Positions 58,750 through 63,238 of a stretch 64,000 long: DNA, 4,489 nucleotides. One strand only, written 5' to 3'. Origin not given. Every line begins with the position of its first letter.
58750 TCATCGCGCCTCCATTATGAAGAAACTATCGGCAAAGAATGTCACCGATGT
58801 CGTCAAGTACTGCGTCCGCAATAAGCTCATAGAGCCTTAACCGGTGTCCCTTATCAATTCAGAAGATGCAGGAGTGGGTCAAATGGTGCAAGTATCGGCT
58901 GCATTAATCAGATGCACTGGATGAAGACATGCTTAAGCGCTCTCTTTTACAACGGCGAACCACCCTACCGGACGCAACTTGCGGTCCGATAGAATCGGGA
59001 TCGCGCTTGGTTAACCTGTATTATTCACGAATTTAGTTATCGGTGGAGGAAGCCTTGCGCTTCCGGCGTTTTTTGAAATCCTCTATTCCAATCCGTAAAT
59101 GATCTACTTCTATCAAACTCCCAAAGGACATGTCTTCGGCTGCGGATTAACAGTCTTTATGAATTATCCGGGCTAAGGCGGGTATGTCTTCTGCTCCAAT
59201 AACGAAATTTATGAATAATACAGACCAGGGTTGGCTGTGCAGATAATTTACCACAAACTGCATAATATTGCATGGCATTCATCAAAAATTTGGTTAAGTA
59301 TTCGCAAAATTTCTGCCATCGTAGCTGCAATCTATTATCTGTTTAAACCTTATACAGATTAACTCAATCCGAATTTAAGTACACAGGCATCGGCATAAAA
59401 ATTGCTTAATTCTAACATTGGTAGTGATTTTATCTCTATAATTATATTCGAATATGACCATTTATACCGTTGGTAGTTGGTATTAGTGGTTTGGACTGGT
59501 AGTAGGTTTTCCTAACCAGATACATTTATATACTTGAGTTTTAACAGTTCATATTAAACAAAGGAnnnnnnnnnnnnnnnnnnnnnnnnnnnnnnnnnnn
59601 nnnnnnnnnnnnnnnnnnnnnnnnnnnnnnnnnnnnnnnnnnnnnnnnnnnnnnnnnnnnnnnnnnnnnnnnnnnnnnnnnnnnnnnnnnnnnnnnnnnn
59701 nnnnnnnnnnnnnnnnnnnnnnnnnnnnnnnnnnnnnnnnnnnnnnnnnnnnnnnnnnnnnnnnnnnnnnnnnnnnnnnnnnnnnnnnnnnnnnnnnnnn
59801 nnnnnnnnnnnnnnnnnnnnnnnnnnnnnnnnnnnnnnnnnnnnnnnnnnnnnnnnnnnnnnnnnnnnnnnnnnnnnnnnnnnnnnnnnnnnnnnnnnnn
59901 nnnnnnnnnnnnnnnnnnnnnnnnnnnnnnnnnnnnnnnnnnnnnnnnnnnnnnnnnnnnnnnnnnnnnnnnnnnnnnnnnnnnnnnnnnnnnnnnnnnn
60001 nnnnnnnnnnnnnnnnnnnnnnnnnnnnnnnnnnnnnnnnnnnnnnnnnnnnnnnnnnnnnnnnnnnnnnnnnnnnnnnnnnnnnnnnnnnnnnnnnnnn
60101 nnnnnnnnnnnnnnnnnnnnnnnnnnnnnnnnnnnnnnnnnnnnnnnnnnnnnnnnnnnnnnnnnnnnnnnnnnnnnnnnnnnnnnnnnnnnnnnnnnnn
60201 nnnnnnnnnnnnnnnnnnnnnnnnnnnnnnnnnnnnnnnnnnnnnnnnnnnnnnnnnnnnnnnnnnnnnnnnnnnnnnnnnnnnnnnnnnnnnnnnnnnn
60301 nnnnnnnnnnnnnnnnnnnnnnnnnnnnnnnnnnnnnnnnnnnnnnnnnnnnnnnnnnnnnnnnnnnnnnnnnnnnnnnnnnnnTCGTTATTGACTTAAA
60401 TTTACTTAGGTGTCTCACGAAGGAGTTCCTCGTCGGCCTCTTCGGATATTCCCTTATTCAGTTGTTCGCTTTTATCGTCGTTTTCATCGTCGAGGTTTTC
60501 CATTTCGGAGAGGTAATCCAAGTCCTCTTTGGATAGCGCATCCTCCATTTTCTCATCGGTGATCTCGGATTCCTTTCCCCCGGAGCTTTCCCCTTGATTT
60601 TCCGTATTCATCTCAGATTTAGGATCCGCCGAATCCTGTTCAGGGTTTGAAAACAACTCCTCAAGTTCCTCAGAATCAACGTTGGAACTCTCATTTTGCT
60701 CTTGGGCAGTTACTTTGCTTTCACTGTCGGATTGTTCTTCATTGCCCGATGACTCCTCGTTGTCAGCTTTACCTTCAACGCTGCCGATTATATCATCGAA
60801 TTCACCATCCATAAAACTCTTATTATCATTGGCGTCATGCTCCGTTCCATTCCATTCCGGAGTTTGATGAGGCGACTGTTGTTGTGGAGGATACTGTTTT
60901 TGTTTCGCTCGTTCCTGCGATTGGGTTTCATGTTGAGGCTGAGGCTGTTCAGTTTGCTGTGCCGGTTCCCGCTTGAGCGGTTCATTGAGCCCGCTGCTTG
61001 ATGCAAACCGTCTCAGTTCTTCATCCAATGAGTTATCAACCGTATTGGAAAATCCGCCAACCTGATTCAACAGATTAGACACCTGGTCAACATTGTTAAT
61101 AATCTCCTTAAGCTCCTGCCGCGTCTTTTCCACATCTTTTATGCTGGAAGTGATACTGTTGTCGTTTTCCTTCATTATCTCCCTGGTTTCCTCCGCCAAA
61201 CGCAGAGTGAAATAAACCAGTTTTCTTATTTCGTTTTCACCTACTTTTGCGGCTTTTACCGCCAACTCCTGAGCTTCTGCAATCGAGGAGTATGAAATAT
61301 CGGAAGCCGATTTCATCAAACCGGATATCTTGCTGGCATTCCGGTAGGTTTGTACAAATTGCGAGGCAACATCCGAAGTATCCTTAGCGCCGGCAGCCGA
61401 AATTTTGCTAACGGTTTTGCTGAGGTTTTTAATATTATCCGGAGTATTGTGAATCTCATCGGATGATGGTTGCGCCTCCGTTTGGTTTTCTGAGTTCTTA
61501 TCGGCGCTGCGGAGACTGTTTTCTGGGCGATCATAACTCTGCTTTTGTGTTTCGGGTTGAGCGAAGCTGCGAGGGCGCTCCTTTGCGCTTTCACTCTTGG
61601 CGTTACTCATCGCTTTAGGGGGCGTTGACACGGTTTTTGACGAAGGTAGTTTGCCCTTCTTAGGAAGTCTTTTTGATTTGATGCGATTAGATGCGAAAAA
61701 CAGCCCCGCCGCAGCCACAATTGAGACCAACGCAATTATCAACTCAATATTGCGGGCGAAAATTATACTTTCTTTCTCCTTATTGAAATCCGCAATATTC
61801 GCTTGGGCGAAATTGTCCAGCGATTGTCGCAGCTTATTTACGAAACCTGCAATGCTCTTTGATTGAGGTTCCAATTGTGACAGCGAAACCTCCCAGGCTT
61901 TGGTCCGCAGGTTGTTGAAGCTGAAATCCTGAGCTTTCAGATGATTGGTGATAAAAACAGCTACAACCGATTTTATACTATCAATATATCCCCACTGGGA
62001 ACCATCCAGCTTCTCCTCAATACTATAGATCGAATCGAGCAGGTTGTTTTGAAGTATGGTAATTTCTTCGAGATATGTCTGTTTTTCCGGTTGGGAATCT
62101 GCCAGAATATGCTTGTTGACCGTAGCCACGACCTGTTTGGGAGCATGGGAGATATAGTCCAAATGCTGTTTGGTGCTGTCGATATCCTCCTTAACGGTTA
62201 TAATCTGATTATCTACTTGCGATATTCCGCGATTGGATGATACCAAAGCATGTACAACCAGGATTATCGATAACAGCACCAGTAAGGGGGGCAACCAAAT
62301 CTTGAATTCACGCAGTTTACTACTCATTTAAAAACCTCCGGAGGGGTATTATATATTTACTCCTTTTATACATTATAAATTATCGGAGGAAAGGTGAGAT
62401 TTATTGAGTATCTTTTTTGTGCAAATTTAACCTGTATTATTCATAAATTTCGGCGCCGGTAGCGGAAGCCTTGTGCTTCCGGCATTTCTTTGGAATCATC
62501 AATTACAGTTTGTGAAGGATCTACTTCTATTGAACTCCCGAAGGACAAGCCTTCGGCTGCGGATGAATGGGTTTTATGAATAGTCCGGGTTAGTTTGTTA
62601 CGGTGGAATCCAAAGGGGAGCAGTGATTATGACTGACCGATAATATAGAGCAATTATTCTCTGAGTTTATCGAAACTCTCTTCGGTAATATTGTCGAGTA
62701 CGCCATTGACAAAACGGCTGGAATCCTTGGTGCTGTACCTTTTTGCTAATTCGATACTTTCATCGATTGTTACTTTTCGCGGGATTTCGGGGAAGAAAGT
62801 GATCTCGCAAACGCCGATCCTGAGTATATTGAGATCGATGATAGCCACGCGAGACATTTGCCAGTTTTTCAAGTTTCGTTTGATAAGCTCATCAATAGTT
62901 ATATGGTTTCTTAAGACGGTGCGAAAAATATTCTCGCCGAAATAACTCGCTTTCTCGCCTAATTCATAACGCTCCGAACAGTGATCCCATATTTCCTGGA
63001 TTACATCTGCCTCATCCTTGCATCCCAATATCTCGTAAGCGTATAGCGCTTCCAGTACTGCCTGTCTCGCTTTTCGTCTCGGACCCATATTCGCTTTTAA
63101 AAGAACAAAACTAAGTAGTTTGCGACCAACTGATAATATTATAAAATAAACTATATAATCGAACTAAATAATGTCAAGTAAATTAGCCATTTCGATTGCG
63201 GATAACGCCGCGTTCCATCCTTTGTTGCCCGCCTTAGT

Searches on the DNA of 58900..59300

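Call 15: search_rna_families(source=window, start=58900, end=59300, threshold=evalue, max_evalue=10)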
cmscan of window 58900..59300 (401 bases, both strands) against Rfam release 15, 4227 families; matches with E-value up to 10: 1.
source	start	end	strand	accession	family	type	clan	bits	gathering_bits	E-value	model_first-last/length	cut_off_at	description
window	59192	59220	-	RF01727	SAM-SAH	Cis-reg; riboswitch;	-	11.3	40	6.1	1-49/49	no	SAM/SAH riboswitch aptamer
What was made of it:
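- On Small RNA or structured RNA family: Near copy 4 the only hit was a chance-level 11-bit match (call 15).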

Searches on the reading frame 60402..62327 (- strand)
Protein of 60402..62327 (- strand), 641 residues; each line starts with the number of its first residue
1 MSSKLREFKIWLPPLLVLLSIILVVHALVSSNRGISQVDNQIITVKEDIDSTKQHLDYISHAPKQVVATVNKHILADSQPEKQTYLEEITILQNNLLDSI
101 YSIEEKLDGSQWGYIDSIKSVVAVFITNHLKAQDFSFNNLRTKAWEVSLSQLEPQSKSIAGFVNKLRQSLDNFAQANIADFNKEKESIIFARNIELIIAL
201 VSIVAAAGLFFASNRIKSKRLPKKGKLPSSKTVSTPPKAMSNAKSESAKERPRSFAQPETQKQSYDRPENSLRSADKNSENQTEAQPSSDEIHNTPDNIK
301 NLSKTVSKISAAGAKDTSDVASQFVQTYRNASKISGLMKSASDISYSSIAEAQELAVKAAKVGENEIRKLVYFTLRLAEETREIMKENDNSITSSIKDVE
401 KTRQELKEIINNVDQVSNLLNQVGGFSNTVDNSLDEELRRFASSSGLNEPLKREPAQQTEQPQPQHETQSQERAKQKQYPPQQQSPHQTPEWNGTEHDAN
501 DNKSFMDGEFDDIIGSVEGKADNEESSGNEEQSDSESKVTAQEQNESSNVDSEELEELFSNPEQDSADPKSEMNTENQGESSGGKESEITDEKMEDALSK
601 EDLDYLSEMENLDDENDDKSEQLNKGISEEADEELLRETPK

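Call 14: search_protein_families(library=pfam, proteins=[window:60402-62327:-])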
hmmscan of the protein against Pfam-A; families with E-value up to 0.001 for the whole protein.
window:60402-62327:- (641 aa): 2 families
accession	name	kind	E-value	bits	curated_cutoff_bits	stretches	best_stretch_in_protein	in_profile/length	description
PF00015.26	MCPsignal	-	6.5e-05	23.3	34.6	1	351-434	76-158/172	Methyl-accepting chemotaxis protein (MCP) signalling domain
PF06791.18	TMP_2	-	0.00013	22.2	30.2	0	338-415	125-201/208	Prophage tail length tape measure protein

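Call 39: find_homologous_proteins(query=window:60402-62327:-, max_evalue=1e-100)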
Query window:60402-62327:- (641 aa): 2 proteins with E <= 1e-100 among 8000 candidates.
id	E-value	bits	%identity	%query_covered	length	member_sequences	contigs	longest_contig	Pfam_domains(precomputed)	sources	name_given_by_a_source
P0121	0.0e+0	1352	100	100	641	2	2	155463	-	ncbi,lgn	-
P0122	0.0e+0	1069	80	100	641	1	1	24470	-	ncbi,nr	ncbi:MAG: hypothetical protein GF315_03610 [candidate division Zixibacteria bacterium]|nr:hypothetic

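Call 40: find_encoding_contigs(protein=P0122, flank=10000, max_places=2)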
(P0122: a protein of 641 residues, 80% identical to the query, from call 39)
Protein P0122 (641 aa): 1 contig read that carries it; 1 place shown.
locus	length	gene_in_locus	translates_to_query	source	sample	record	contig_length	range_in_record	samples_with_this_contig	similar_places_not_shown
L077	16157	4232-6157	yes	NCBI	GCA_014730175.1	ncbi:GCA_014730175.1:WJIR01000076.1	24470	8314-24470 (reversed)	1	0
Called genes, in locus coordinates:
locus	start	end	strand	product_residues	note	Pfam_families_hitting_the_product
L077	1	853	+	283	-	PF01872:RibD_C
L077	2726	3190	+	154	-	PF00885:DMRL_synthase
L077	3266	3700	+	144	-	PF01029:NusB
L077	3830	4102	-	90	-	-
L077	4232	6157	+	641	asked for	-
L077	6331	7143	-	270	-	PF18962:Por_Secre_tail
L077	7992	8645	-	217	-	PF00072:Response_reg, PF00196:GerE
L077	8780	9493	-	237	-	PF03740:PdxJ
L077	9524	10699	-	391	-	-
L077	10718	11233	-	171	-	-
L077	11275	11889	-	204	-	-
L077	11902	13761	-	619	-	-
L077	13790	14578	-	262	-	PF00398:RrnaAD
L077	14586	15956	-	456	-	PF01026:TatD_DNase, PF04055:Radical_SAM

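Call 41: find_encoding_contigs(protein=P0121, flank=10000, max_places=3)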
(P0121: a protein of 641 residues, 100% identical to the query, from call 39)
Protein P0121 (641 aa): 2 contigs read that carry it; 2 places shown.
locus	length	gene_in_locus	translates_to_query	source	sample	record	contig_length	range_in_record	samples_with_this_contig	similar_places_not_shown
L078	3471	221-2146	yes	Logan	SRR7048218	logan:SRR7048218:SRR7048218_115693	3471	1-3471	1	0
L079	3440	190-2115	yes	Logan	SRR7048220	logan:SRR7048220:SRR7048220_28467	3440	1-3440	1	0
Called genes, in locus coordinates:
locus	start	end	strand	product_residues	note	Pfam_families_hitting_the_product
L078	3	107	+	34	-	?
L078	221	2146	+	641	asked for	-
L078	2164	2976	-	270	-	PF18962:Por_Secre_tail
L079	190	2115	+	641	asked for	-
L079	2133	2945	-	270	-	PF18962:Por_Secre_tail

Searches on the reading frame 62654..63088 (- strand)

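Call 14: search_protein_families(library=pfam, proteins=[window:62654-63088:-])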
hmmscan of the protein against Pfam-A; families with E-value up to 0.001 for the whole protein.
window:62654-63088:- (144 aa): 1 family
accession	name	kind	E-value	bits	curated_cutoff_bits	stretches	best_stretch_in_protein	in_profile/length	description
PF01029.23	NusB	-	4.1e-35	121.5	23.1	1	5-135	1-132/133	NusB family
